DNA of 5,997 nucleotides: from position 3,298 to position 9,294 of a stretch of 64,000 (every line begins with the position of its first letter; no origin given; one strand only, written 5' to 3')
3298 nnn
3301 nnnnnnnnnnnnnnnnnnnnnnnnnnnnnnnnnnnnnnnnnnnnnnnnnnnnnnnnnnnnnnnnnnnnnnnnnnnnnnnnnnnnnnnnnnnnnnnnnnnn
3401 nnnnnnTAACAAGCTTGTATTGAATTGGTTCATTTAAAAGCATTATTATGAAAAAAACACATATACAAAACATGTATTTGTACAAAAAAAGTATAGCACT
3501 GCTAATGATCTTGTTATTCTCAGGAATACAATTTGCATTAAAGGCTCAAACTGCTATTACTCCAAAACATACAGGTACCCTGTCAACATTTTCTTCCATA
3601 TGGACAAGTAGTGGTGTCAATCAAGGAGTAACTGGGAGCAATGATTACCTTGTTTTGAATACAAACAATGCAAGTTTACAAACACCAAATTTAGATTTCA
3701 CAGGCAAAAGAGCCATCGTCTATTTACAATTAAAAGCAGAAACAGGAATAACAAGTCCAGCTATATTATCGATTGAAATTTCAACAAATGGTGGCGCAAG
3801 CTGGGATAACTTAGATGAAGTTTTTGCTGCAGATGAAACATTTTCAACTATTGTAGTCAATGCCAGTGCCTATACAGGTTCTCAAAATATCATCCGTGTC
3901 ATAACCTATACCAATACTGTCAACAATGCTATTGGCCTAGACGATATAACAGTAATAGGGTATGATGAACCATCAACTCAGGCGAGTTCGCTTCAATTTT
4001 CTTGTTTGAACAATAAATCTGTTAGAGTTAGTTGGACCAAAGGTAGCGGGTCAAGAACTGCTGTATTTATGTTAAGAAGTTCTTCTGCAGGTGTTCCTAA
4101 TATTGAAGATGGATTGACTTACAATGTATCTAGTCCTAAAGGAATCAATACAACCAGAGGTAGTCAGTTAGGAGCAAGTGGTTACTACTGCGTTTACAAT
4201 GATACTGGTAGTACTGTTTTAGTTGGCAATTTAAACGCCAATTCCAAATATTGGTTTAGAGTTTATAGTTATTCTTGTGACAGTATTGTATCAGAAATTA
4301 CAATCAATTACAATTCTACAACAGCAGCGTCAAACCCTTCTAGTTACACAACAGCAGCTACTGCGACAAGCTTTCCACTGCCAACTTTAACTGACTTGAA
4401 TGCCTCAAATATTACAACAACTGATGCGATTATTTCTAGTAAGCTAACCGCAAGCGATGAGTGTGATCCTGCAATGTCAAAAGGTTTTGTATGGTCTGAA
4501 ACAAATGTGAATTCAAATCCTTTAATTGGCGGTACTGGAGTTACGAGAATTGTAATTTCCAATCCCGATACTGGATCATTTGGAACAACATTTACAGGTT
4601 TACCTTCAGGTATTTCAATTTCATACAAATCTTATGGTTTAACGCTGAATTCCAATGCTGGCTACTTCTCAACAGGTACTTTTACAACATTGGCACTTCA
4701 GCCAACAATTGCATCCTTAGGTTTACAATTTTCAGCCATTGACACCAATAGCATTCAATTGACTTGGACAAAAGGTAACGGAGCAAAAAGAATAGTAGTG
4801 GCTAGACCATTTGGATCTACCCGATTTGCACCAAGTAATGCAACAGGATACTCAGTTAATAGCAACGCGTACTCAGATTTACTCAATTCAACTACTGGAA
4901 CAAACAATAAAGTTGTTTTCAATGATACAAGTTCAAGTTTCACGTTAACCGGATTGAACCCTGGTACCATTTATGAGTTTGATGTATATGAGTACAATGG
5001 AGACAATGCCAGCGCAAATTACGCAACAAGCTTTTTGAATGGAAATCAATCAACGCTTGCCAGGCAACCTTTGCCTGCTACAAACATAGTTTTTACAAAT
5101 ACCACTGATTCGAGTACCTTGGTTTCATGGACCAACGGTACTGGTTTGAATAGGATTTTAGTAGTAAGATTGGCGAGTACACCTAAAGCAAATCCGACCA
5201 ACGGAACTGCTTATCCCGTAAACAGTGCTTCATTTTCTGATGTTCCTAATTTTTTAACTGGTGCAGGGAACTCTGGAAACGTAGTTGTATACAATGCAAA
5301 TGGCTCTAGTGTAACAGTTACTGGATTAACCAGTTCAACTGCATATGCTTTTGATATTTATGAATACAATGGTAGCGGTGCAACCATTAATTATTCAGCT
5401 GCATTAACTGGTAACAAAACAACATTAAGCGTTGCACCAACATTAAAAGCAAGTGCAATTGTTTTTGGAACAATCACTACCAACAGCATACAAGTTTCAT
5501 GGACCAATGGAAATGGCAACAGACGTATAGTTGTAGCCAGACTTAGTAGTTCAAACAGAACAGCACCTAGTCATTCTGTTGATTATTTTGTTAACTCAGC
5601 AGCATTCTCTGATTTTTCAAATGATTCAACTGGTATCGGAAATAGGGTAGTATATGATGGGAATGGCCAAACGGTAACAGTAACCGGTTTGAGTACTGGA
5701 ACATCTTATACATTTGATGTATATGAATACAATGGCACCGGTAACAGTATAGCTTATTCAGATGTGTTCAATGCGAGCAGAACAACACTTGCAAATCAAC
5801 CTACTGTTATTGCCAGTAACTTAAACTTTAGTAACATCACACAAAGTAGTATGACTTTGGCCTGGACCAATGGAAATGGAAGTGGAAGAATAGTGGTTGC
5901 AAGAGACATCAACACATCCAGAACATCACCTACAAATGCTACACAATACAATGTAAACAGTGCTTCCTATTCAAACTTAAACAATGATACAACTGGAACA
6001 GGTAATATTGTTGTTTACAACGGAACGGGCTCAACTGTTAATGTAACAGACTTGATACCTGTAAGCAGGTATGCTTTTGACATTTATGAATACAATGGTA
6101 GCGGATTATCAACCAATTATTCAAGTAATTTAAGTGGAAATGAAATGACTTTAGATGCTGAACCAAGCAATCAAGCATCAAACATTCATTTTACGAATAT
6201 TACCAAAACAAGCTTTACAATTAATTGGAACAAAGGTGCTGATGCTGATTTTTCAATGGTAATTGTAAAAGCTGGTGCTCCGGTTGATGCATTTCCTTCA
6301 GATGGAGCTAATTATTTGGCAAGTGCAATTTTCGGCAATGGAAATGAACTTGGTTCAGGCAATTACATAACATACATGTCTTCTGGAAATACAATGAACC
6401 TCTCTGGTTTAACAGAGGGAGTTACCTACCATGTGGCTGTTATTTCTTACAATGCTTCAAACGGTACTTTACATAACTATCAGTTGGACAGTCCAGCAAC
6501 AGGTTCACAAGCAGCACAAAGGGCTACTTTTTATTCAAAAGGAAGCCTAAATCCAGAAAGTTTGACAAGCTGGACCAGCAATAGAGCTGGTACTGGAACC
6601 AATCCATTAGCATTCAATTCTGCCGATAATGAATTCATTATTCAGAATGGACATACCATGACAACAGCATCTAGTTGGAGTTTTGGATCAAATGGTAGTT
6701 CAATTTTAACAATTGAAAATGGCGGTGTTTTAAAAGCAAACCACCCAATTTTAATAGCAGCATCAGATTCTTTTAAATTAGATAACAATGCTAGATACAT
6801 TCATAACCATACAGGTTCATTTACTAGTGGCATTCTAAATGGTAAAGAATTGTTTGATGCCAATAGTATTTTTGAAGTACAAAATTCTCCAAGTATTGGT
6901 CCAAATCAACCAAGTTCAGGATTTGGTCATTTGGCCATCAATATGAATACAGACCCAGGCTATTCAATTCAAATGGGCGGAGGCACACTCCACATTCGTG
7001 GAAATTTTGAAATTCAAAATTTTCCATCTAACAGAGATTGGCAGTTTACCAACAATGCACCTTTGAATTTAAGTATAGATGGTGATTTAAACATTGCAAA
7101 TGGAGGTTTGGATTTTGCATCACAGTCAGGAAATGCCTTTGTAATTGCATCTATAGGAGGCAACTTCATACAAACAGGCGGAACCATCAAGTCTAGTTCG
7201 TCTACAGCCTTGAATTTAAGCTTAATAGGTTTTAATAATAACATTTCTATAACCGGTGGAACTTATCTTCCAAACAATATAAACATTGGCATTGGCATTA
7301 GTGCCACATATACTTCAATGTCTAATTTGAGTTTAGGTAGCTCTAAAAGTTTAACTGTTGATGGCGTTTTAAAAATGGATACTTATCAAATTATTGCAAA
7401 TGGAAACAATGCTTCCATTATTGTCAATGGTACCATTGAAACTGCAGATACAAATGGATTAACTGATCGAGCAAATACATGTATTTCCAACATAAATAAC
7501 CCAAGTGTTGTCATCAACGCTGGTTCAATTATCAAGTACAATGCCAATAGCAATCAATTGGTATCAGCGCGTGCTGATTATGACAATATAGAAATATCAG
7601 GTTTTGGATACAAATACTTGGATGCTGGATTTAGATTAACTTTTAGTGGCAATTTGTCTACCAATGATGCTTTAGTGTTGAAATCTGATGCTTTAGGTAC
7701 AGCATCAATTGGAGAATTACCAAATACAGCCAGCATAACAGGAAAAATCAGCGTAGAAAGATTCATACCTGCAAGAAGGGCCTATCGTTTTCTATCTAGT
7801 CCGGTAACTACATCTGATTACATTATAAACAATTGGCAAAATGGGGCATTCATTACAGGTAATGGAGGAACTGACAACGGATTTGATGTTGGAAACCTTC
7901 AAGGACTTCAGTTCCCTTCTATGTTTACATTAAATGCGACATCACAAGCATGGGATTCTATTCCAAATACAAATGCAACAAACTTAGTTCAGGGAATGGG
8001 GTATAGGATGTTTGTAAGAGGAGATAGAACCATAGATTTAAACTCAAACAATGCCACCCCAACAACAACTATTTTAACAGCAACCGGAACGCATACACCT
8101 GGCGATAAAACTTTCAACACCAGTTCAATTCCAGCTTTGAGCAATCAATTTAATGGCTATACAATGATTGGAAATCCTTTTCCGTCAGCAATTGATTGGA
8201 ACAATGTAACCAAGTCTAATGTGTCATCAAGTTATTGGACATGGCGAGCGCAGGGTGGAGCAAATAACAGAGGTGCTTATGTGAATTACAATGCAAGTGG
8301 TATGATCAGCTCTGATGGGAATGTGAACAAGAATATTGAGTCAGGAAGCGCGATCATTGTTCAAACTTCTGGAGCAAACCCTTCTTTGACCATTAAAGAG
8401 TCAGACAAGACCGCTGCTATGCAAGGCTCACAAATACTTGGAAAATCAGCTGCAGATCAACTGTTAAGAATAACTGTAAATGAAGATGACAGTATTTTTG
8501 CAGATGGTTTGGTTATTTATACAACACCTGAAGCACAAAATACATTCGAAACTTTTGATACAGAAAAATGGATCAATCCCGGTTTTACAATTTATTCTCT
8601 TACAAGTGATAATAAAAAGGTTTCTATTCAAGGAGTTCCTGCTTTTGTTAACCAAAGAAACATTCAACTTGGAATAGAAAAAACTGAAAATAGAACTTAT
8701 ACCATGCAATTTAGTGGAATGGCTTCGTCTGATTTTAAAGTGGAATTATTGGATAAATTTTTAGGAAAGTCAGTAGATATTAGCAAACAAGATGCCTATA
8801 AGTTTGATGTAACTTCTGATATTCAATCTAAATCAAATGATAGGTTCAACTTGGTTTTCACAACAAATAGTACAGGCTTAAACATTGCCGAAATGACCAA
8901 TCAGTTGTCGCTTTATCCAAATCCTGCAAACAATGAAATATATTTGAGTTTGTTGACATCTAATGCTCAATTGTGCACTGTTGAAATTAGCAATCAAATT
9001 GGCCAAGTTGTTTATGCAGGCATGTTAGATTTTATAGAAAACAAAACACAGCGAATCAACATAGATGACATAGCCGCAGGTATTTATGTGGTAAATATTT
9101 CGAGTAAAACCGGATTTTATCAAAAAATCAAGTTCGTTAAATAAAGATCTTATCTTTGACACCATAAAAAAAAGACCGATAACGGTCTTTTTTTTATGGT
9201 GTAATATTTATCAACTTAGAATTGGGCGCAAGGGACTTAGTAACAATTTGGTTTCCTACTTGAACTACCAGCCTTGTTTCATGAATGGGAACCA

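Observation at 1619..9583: Accessory surface module: lipoprotein, LruC-domain protein and 1898-aa T9SS cargo, bracketed by inverted paralogous lipoproteins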

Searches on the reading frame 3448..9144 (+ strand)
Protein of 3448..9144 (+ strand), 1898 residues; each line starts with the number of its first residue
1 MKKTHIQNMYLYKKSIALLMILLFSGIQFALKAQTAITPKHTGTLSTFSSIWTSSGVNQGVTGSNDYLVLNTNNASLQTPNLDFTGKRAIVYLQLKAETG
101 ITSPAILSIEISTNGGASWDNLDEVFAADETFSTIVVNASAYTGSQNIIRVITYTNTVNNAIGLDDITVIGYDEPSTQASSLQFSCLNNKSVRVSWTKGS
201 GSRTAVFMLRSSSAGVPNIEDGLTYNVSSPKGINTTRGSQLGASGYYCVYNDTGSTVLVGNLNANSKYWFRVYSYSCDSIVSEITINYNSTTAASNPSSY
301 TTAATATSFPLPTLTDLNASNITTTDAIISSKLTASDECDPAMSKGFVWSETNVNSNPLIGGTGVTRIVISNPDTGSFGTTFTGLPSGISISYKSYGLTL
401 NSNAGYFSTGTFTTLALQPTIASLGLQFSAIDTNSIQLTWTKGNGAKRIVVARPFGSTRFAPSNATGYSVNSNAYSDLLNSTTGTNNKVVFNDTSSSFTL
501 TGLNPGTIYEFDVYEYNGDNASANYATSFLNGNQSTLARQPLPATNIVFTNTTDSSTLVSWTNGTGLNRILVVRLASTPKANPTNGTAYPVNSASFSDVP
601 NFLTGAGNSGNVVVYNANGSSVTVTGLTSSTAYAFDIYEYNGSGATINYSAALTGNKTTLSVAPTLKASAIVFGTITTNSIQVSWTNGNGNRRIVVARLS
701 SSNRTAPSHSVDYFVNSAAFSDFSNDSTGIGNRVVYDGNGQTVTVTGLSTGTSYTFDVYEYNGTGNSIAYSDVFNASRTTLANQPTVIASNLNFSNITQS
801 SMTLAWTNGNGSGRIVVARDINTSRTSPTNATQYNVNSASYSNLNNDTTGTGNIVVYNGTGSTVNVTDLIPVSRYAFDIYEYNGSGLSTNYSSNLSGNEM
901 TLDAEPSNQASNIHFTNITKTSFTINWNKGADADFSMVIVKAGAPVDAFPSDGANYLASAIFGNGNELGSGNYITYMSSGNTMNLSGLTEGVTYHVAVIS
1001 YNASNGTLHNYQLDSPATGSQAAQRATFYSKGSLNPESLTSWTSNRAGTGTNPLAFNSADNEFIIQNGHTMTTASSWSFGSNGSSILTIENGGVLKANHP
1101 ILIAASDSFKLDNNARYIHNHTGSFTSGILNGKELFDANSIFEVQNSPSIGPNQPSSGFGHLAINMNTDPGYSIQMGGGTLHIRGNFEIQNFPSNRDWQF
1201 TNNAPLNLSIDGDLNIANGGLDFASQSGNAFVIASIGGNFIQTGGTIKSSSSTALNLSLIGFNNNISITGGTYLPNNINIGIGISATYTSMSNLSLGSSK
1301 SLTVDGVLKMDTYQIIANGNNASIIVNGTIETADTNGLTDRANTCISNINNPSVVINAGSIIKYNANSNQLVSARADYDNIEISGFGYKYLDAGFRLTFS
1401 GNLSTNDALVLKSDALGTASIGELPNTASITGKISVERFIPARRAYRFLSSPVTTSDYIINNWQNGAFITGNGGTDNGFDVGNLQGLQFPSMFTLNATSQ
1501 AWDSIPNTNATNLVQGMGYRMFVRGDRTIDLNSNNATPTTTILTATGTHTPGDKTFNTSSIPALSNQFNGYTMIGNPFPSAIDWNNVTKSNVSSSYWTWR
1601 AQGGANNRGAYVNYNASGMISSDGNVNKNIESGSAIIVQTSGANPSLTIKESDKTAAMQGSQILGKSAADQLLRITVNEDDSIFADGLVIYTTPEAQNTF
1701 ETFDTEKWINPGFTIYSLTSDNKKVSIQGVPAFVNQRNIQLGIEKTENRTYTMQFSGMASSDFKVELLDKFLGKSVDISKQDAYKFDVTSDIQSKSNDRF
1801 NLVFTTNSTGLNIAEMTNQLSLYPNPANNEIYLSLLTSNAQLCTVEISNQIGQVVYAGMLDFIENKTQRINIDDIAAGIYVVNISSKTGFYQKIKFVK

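Call 3: search_protein_families(library=pfam, proteins=[window:3448-9144:+], max_evalue=0.1)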
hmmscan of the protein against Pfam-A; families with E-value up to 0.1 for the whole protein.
window:3448-9144:+ (1898 aa): 7 families
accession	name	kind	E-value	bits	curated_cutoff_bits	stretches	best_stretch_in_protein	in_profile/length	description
PF00041.27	fn3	-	3.3e-30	104.6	25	5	425-522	5-78/84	Fibronectin type III domain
PF16656.11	Pur_ac_phosph_N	-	2.1e-17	63.9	30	4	671-775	6-90/93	Purple acid Phosphatase, N-terminal domain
PF18962.6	Por_Secre_tail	-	1.2e-10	42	27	1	1822-1894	1-73/75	Secretion system C-terminal sorting domain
PF19433.5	NDNF_C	-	2.2e-08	34.2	26.5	0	742-771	136-165/175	Neuron-derived Neurotrophic Factor C-terminal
PF10179.15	NDNF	-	0.00011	22.8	27.3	0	734-771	82-120/127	Neuron-derived neurotrophic factor, first Fn(III) domain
PF25059.1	FN3_DSCAM-DSCAML_C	-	0.00048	20.8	39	0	616-664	41-89/89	DSCAM/DSCAML C-terminal Fn3-like domain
PF11589.14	DUF3244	-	0.016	15.6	25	0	1828-1889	28-88/96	Domain of unknown function (DUF3244)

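Call 4: search_protein_families(library=ncbifam, proteins=[window:3448-9144:+], max_evalue=0.1)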
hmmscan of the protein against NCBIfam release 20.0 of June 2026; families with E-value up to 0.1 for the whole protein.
window:3448-9144:+ (1898 aa): 1 family
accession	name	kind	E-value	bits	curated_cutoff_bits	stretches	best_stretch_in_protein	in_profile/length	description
TIGR04183.1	Por_Secre_tail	domain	2.9e-10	40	23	1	1822-1898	1-71/72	T9SS type A sorting domain-containing protein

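Call 17: search_solved_structures(query=window:3448-9144:+, max_evalue=0.01)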
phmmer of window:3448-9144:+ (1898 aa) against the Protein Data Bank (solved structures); distinct sequences matched with E-value up to 0.01: 1.
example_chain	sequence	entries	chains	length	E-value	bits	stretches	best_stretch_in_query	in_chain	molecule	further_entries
9p6s_C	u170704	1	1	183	0.0063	17.2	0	736-773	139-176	Fibronectin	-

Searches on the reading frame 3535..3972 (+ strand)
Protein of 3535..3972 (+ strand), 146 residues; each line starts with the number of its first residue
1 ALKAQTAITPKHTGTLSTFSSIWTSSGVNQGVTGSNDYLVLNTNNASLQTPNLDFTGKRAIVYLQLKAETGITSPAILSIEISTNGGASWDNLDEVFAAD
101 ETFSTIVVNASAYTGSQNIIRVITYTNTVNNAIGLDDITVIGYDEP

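Call 81: search_protein_families(library=pfam, proteins=[window:3535-3972:+], max_evalue=1)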
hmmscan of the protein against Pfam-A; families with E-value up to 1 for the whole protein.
seq(146 aa): 2 families
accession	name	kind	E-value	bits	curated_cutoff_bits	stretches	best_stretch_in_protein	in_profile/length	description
PF11091.14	T4_tail_cap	-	0.026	14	20.2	1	68-138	135-205/339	Tail-tube assembly protein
PF21471.3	Reelin_subrepeat-B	-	0.034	14.3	27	1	36-108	14-93/127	Reelin subrepeat B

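Call 82: search_protein_families(library=ncbifam, proteins=[window:3535-3972:+], max_evalue=1)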
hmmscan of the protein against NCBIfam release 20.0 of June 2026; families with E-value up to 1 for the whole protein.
seq(146 aa): 0 families

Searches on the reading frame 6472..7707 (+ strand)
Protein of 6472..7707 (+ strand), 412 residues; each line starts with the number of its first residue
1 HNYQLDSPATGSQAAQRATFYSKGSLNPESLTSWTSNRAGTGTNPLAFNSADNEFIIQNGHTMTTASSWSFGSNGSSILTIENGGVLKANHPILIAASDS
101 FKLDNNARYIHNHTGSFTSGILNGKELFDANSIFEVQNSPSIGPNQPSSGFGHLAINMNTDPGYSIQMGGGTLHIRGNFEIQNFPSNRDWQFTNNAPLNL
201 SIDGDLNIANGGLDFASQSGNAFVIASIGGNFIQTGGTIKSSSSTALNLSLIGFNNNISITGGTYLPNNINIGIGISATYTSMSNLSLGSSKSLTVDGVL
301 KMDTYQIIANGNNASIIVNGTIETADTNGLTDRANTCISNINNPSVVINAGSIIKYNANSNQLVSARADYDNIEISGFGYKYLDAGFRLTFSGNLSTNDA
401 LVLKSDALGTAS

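Call 81: search_protein_families(library=pfam, proteins=[window:6472-7707:+], max_evalue=1)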
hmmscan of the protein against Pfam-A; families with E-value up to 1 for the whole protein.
seq(412 aa): 0 families

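Call 82: search_protein_families(library=ncbifam, proteins=[window:6472-7707:+], max_evalue=1)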
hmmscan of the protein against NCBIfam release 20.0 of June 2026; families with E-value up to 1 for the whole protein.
seq(412 aa): 1 family
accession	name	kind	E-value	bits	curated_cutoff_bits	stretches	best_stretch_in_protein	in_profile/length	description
TIGR04393.1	rpt_T5SS_PEPC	repeat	0.041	13.9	23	1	62-88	22-48/49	T5SS/PEP-CTERM-associated repeat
